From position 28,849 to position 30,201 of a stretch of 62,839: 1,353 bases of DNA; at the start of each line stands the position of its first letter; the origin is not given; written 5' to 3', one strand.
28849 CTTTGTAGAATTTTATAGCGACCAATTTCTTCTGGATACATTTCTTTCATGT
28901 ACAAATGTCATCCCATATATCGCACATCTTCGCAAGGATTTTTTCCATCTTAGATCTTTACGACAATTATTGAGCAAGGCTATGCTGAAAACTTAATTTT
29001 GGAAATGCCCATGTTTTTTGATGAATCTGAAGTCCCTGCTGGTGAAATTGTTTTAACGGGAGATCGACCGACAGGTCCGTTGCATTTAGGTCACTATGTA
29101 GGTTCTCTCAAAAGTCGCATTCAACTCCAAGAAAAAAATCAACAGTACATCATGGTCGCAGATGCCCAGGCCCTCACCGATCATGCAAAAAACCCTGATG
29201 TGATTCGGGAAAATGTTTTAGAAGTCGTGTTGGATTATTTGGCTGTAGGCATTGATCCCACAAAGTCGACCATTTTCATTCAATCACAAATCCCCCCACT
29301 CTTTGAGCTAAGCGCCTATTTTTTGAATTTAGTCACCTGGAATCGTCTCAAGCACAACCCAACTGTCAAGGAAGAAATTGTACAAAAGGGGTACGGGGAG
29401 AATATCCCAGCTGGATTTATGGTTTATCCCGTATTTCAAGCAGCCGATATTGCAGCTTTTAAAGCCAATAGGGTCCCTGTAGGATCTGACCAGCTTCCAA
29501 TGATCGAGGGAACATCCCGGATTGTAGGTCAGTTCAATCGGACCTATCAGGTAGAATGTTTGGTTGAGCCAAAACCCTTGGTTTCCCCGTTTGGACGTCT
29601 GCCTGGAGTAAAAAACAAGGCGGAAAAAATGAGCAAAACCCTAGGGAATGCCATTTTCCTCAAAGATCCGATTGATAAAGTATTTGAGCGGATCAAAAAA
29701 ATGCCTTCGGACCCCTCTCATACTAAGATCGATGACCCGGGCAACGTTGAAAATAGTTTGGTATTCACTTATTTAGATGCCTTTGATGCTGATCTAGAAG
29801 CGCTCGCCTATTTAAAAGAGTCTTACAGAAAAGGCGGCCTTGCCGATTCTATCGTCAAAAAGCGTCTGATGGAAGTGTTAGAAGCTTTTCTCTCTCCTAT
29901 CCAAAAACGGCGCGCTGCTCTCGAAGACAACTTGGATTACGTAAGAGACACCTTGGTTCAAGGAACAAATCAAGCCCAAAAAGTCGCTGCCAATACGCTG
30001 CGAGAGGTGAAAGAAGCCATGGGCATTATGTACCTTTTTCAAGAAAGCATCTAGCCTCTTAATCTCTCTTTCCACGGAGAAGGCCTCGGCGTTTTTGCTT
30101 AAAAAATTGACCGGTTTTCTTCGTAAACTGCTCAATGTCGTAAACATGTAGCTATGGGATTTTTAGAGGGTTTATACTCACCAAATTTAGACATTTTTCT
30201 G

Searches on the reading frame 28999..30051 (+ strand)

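Call 16: search_protein_families(library=pfam, proteins=[window:28999-30051:+], max_evalue=0.001)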
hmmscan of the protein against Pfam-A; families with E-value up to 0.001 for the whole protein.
window:28999-30051:+ (351 aa): 1 family
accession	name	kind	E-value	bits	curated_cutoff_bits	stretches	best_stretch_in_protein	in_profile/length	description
PF00579.31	tRNA-synt_1b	-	2.3e-47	162.2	21.1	1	17-298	7-291/292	tRNA synthetases class I (W and Y)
